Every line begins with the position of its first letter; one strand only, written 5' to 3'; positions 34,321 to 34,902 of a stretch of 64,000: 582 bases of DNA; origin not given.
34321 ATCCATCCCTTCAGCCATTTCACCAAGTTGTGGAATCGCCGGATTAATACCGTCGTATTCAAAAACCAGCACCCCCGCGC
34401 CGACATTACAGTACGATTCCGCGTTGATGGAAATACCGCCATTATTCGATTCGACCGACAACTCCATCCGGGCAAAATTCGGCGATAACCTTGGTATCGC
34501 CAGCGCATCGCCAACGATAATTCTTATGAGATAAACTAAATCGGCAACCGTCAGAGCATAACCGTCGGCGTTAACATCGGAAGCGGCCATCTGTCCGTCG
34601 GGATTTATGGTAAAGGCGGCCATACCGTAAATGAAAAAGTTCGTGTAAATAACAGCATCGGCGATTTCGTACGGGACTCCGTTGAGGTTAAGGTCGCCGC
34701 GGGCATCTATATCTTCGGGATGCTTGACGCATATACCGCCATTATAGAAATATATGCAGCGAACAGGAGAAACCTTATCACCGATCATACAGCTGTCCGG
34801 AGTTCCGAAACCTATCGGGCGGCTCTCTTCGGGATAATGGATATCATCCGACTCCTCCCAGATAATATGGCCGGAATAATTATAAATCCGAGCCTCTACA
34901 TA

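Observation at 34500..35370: Cohesin-like domain and type-I dockerin in the same T9SS-sorted polypeptide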

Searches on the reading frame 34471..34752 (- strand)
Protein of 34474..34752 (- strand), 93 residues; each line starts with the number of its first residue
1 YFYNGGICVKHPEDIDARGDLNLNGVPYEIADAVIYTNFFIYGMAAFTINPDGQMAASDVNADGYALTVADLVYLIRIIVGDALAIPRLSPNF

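Call 8: search_protein_families(library=pfam, proteins=[window:34474-34752:-], max_evalue=10)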
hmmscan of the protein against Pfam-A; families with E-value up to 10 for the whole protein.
seq(93 aa): 0 families

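Call 33: search_solved_structures(query=A3, max_evalue=10, show_alignments=4)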
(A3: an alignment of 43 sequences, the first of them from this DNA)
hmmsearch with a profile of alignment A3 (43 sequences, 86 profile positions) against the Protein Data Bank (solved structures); distinct sequences matched with E-value up to 10: 3.
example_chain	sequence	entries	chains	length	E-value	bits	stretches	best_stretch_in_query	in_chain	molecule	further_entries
3ul4_B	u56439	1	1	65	0.0049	20.1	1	10-67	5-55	Cellulosome enzyme, dockerin type I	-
4fl4_A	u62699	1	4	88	0.12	15.7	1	10-71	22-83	Glycoside hydrolase family 9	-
3oft_A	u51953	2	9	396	1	12.7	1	46-70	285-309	Cytochrome P450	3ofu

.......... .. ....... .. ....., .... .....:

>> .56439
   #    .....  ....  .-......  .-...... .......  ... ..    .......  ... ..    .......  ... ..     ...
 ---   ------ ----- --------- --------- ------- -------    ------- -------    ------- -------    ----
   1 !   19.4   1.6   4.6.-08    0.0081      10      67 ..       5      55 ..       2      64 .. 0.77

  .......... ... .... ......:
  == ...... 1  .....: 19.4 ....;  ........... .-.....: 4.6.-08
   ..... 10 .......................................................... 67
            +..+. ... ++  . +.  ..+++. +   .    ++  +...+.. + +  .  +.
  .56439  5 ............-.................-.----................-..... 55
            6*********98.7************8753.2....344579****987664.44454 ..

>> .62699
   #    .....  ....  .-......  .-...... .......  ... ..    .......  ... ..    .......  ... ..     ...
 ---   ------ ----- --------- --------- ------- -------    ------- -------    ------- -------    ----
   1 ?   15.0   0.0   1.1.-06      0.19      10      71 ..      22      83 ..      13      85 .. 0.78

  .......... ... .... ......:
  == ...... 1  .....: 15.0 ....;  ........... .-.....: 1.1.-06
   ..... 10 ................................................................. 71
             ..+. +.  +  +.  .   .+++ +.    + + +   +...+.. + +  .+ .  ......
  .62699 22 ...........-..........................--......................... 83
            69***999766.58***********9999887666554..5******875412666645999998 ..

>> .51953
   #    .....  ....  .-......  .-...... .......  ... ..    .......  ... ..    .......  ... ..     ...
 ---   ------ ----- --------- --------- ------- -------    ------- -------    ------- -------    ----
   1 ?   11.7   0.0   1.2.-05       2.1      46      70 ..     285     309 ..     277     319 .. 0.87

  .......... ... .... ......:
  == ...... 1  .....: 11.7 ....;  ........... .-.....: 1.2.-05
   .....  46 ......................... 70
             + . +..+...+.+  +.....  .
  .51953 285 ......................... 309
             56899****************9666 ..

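Call 34: search_protein_families(library=pfam, alignment_id=A3, max_evalue=10)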
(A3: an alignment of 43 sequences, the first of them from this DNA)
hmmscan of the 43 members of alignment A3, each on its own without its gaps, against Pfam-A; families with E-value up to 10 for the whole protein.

A. member 1, seq(86 aa): 0 families

B. families by the number of members that match (of 43 scanned): 10 families
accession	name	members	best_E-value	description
PF00404.24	Dockerin_1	29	3e-07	Dockerin type I domain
PF15584.11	Imm72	7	0.013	Immunity protein 72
PF15047.11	DUF4533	4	0.039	Protein of unknown function (DUF4533)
PF01503.22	PRA-PH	4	0.11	Phosphoribosyl-ATP pyrophosphohydrolase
PF02419.22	PsbL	2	0.14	PsbL protein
PF08235.19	LNS2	1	0.038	LNS2 (Lipin/Ned1/Smp2)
PF18914.6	DUF5666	1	0.054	Domain of unknown function (DUF5666)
PF06256.17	Nucleo_LEF-12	1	0.11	Nucleopolyhedrovirus LEF-12 protein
PF03292.19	Pox_P4B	1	0.23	Poxvirus P4B major core protein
PF01839.29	FG-GAP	1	0.24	FG-GAP repeat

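Call 35: predict_structure(alignment_id=A2)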
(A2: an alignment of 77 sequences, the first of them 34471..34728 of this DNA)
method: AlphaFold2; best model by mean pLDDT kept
length: 86 residues; sequences in the alignment: 77
mean_pLDDT: 87.7   pTM: 0.77
mean pLDDT of the five models: 87.7, 86.3, 86.1, 85.6, 83.5
residues with pLDDT >= 90: 63; 70-90: 8; 50-70: 12; < 50: 3
segments of 3 or more residues with pLDDT < 50: none
pLDDT, mean of each block of 10 residues (from residue 1): 60 94 98 97 93 92 98 89 58
secondary structure, 60 per line:
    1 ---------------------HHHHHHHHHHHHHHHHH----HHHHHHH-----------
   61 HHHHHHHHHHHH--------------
elements in order: H22-38 H43-49 H61-72

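Call 39: fold_search(model_id=the predicted structure, library=pdb)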
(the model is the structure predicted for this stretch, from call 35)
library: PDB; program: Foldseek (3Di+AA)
matches with E <= 10: 22; with E <= 0.001: 0
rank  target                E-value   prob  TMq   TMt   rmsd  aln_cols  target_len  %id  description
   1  5m2o_B                9.6e-03  1.00  0.68  0.77   2.1        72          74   22  R. flavefaciens' third ScaB cohesin in complex with a group 1 dockerin (released 2017-07-05)
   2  5m2s_B                3.3e-02  1.00  0.62  0.66   2.6        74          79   24  R. flavefaciens' third ScaB cohesin in complex with a group 1 dockerin (released 2017-07-05)
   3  8x39_B                5.4e-02  1.00  0.65  0.42   1.9        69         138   26  Crystal structure of cellulosomal double-dockerin module of Clo1313_0689 from Clostridium thermocellum (released 2024-04-03)
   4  8x39_A                6.0e-02  1.00  0.65  0.41   1.9        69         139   26  Crystal structure of cellulosomal double-dockerin module of Clo1313_0689 from Clostridium thermocellum (released 2024-04-03)
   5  4fl4_G                1.3e-01  1.00  0.64  0.79   2.5        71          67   22  Scaffoldin conformation and dynamics revealed by a ternary complex from the Clostridium thermocellum cellulosome (released 2012-06-27)
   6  4dh2_B                1.4e-01  1.00  0.67  0.78   2.4        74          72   30  Crystal structure of Coh-OlpC(Cthe_0452)-Doc435(Cthe_0435) complex: A novel type I Cohesin-Dockerin complex from Clost (released 2012-11-28)
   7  4fl4_A                1.9e-01  1.00  0.61  0.75   2.1        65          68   23  Scaffoldin conformation and dynamics revealed by a ternary complex from the Clostridium thermocellum cellulosome (released 2012-06-27)
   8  8x3a_MODEL_1_A        2.0e-01  1.00  0.62  0.37   2.2        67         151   27  Solution NMR structure of cellulosomal double-dockerin module of Clo1313_0689 from Clostridium thermocellum (released 2024-04-03)
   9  4uyp_B                2.2e-01  0.99  0.66  0.76   2.7        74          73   23  High resolution structure of the third cohesin ScaC in complex with the ScaB dockerin with a mutation in the N-termina (released 2015-04-15)
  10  3ul4_B                2.3e-01  0.99  0.57  0.75   2.1        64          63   30  Crystal structure of Coh-OlpA(Cthe_3080)-Doc918(Cthe_0918) complex: A novel type I Cohesin-Dockerin complex from Clost (released 2012-11-28)
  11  4uyq_B                2.5e-01  0.98  0.58  0.67   3.3        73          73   25  High resolution structure of the third cohesin ScaC in complex with the ScaB dockerin with a mutation in the C-termina (released 2015-04-15)
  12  4dh2_D                3.0e-01  0.99  0.65  0.78   2.4        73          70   27  Crystal structure of Coh-OlpC(Cthe_0452)-Doc435(Cthe_0435) complex: A novel type I Cohesin-Dockerin complex from Clost (released 2012-11-28)
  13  5n5p_B                3.3e-01  0.95  0.56  0.56   3.7        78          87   20  Crystal structure of Ruminococcus flavefaciens' type III complex containing the fifth cohesin from scaffoldin B and th (released 2018-02-28)
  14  5lxv_B                5.4e-01  0.97  0.60  0.77   2.7        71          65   22  Crystal structure of Ruminococcus flavefaciens scaffoldin C cohesin in complex with a dockerin from an uncharacterized (released 2016-10-19)
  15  2ccl_B                5.7e-01  0.98  0.60  0.80   2.1        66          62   24  THE S45A, T46A MUTANT OF THE TYPE I COHESIN-DOCKERIN COMPLEX FROM THE CELLULOSOME OF CLOSTRIDIUM THERMOCELLUM (released 2007-02-13)
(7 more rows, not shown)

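Call 69: search_protein_representatives(alignment_id=A3)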
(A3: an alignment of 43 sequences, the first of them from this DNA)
Query: 43 sequences, 86 profile positions. Proteins with E-value up to 0.001 (for the whole library): 1488; up to 1e-10: 1209; up to 1e-30: 346. The best 150 are listed.
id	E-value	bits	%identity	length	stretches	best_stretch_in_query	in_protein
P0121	1.4e-112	384.0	-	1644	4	1-82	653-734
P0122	1.3e-94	326.5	-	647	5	8-82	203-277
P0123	4.0e-74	260.8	-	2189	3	3-77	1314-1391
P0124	3.0e-72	254.8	-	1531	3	1-79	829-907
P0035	1.3e-69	246.4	-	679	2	1-80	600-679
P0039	4.9e-68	241.3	-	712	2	5-84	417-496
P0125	1.9e-66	236.2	-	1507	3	4-83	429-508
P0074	5.8e-66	234.7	-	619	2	5-84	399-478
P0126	1.7e-63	226.8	-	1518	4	5-82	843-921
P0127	4.0e-63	225.6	-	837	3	10-79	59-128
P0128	6.0e-62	221.8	-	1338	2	7-84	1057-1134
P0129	4.0e-60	216.0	-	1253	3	10-83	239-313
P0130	3.0e-59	213.2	-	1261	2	3-83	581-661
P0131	2.6e-58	210.1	-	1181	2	3-84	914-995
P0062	1.5e-57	207.7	-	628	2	1-82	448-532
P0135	1.5e-54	198.1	-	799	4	9-78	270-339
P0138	1.5e-52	191.7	-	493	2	5-78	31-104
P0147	1.9e-47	175.3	-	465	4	10-77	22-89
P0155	1.2e-44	166.4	-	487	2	8-73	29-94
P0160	2.1e-43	162.3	-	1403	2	7-83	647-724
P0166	2.3e-41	155.8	-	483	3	6-77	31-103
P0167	2.9e-40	152.3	-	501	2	7-77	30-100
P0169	1.2e-39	150.3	-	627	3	10-83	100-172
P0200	7.4e-37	141.4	-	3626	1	1-82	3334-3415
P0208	1.0e-36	140.9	-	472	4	6-78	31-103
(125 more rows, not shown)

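Call 71: search_protein_families(library=pfam, proteins=[P0155, P0166, P0167, P0169, P0208, P0135, P0122, P0127, P0138, P0147], max_evalue=0.01)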
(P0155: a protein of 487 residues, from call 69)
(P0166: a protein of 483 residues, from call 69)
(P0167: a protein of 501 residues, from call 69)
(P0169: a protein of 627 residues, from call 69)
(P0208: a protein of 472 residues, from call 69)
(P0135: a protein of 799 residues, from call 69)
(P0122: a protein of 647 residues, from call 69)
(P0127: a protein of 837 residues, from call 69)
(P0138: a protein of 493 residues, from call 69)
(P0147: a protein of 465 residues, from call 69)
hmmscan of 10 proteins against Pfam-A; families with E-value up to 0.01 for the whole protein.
P0155 (487 aa): 1 family
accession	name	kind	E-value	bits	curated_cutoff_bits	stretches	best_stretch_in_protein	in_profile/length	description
PF00404.24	Dockerin_1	-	0.0013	19.3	22.9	0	443-467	32-56/57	Dockerin type I domain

P0166 (483 aa): 1 family
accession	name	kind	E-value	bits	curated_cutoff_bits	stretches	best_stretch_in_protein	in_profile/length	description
PF00404.24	Dockerin_1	-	2.7e-13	50.3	22.9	1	418-472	1-56/57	Dockerin type I domain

P0167 (501 aa): 1 family
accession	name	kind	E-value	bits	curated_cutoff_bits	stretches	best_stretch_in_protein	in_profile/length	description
PF00404.24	Dockerin_1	-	3.9e-05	24.2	22.9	1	425-480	2-56/57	Dockerin type I domain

P0169 (627 aa): 3 families
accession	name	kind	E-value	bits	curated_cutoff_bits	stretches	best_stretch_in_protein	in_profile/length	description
PF00963.24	Cohesin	-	2.2e-13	51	24.1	2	424-538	6-118/139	Cohesin domain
PF00404.24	Dockerin_1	-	1.5e-11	44.7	22.9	1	571-624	2-56/57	Dockerin type I domain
PF13517.12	FG-GAP_3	-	0.0045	18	26.9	0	552-580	29-58/61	FG-GAP-like repeat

P0208 (472 aa): 2 families
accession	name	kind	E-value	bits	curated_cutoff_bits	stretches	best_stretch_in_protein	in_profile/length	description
PF00404.24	Dockerin_1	-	2.5e-06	28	22.9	1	408-458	2-52/57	Dockerin type I domain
PF01839.29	FG-GAP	-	0.0035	17.7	22.1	0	261-272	5-16/37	FG-GAP repeat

P0135 (799 aa): 2 families
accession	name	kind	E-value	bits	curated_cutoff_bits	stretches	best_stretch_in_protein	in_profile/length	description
PF00963.24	Cohesin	-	4.4e-17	63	24.1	1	598-707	7-115/139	Cohesin domain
PF00404.24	Dockerin_1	-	3e-10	40.6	22.9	1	743-796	2-56/57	Dockerin type I domain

P0122 (647 aa): 1 family
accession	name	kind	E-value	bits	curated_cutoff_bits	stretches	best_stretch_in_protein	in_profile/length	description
PF00404.24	Dockerin_1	-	2.3e-07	31.4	22.9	1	574-628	2-56/57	Dockerin type I domain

P0127 (837 aa): 1 family
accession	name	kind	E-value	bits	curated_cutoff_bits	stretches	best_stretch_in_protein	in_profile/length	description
PF00404.24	Dockerin_1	-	1.8e-05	25.3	22.9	1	772-827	1-56/57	Dockerin type I domain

P0138 (493 aa): 1 family
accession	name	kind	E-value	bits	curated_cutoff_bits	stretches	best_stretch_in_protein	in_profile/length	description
PF00404.24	Dockerin_1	-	5.1e-07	30.2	22.9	0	418-470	3-56/57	Dockerin type I domain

P0147 (465 aa): 1 family
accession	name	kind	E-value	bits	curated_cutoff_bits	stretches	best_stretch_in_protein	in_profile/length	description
PF00404.24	Dockerin_1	-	1.2e-09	38.7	22.9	1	401-455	2-56/57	Dockerin type I domain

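Call 73: search_protein_families(library=pfam, proteins=[P0121, P0123, P0124, P0126, P0160, P0129], max_evalue=0.01)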
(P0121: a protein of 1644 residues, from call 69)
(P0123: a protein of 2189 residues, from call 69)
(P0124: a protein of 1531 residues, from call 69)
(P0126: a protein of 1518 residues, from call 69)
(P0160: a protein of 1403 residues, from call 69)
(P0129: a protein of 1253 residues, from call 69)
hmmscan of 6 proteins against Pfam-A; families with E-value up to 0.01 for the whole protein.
P0121 (1644 aa): 2 families
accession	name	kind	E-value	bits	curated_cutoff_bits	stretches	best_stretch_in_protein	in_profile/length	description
PF00963.24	Cohesin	-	6.1e-09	36.6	24.1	0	41-96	3-58/139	Cohesin domain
PF00404.24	Dockerin_1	-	1e-08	35.7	22.9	1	1579-1634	1-56/57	Dockerin type I domain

P0123 (2189 aa): 4 families
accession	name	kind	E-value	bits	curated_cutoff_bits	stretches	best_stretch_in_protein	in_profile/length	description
PF00963.24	Cohesin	-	1.8e-16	61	24.1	0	459-493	12-47/139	Cohesin domain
PF13860.13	FlgD_ig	-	1.7e-10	41.2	27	1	2115-2175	10-74/79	FlgD Ig-like domain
PF18962.6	Por_Secre_tail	-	5.1e-07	30.3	27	1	2107-2185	2-73/75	Secretion system C-terminal sorting domain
PF13585.12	CHU_C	-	5.4e-07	30.1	27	1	2123-2183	25-80/86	CHU_C Type IX secretion signal domain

P0124 (1531 aa): 4 families
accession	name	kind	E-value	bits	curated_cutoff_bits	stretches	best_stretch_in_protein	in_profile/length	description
PF00963.24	Cohesin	-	1.1e-15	58.4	24.1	1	12-76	3-66/139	Cohesin domain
PF13860.13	FlgD_ig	-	4.3e-06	27.1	27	1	1467-1518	23-75/79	FlgD Ig-like domain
PF18962.6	Por_Secre_tail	-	0.00076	20.2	27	0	1449-1528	2-74/75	Secretion system C-terminal sorting domain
PF13585.12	CHU_C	-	0.0088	16.6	27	0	1467-1519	27-74/86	CHU_C Type IX secretion signal domain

P0126 (1518 aa): 2 families
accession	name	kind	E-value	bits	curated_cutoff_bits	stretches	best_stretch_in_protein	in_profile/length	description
PF00963.24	Cohesin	-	2.1e-07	31.7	24.1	0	1-72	1-71/139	Cohesin domain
PF00404.24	Dockerin_1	-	0.0011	19.5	22.9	1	1451-1496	2-43/57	Dockerin type I domain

P0160 (1403 aa): 3 families
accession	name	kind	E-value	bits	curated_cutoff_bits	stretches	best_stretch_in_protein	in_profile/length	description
PF00963.24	Cohesin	-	1.2e-21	77.8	24.1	2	1007-1140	3-124/139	Cohesin domain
PF00404.24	Dockerin_1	-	1.4e-05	25.6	22.9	1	1333-1390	2-56/57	Dockerin type I domain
PF04570.20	zf-FLZ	-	0.0053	16.6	23.4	0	169-180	37-48/54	zinc-finger of the FCS-type, C2-C2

P0129 (1253 aa): 2 families
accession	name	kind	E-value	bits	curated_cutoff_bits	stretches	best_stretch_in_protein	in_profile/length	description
PF00963.24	Cohesin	-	9.6e-19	68.4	24.1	3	1024-1074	3-55/139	Cohesin domain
PF00404.24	Dockerin_1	-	0.00024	21.7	22.9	1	1184-1240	2-55/57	Dockerin type I domain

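Call 74: list_cluster_members(proteins=[P0121, P0122, P0123, P0124, P0126, P0135, P0160, P0166, P0169, P0200])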
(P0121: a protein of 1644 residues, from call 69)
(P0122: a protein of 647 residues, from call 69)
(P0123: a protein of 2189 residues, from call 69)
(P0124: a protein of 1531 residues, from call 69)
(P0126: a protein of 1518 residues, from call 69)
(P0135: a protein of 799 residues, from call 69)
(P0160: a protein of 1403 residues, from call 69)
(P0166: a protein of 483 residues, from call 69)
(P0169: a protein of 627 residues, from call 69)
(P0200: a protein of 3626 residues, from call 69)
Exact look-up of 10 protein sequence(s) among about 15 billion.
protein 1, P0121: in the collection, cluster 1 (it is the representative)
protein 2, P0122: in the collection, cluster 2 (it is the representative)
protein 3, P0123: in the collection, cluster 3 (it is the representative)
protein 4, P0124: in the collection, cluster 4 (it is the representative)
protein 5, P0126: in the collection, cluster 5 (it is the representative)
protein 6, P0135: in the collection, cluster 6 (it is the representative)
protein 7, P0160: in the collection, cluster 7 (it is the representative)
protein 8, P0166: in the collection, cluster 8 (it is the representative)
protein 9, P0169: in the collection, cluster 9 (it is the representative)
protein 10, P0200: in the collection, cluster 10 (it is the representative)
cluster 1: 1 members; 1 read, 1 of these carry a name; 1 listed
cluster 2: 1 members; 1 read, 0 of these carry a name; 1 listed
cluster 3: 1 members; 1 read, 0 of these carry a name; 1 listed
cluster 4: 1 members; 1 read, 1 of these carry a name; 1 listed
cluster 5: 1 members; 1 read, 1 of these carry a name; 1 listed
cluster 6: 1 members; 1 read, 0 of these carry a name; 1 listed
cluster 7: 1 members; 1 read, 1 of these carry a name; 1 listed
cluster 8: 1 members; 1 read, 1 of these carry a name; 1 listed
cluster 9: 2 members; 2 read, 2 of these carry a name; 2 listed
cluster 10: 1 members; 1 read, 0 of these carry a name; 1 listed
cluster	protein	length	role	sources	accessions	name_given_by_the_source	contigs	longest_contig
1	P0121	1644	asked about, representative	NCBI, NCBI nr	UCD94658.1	MAG: hypothetical protein JSU69_00990 [Candidatus Zixiibacteriota bacterium] | MAG: hypothetical protein JSU69_00990 [candidate division Zixibacteria bacterium]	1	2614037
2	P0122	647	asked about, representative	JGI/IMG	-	-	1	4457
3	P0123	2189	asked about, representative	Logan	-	-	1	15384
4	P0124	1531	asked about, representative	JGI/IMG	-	hypothetical protein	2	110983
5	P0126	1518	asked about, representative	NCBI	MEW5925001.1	MAG: hypothetical protein AB1746_13535, partial [Candidatus Zixiibacteriota bacterium]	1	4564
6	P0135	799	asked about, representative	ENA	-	-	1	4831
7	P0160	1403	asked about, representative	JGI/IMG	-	hypothetical protein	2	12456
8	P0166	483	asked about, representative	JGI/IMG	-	hypothetical protein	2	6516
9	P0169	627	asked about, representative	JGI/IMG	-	hypothetical protein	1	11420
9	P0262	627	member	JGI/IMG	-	hypothetical protein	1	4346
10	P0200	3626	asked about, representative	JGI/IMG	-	-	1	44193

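Call 75: find_encoding_contigs(protein=P0121, flank=10000, max_places=1)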
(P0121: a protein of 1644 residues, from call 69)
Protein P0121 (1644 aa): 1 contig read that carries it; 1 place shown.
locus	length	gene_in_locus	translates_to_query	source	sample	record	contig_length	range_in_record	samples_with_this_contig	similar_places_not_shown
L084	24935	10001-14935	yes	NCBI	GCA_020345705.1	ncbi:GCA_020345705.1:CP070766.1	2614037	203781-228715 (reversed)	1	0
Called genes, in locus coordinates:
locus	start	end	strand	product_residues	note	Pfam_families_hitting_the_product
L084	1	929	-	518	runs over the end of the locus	PF13650:Asp_protease_2, PF13975:gag-asp_proteas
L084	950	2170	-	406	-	PF01098:FTSW_RODA_SPOVE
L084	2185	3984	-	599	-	PF03717:PBP_dimer, PF00905:Transpeptidase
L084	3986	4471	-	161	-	-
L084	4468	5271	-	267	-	PF04085:MreC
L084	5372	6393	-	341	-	PF13482:RNase_H_2, PF03104:DNA_pol_B_exo1 (weak)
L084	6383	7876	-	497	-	PF03130:HEAT_PBS (faint), PF13646:HEAT_2, PF02985:HEAT (faint)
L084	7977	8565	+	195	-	PF00404:Dockerin_1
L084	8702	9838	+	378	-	PF00404:Dockerin_1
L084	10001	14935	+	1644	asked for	PF00963:Cohesin (faint), PF00404:Dockerin_1 (weak)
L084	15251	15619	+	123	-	PF00890:FAD_binding_2, PF01266:DAO (weak), PF12831:FAD_oxidored, PF13450:NAD_binding_8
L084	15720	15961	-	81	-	-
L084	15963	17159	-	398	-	PF02441:Flavoprotein, PF04127:DFP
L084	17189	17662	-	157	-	PF04361:DUF494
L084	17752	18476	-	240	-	PF01808:AICARFT_IMPCHas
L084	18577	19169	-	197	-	PF03958:Secretin_N (weak)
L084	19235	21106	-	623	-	PF19527:DUF6055 (faint), PF13860:FlgD_ig, PF18962:Por_Secre_tail (faint)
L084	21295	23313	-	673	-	PF01551:Peptidase_M23 (weak)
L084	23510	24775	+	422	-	PF13623:SurA_N_2, PF13624:SurA_N_3, PF13145:Rotamase_2, PF13616:Rotamase_3, PF00639:Rotamase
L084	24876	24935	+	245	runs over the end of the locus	PF00120:Gln-synt_C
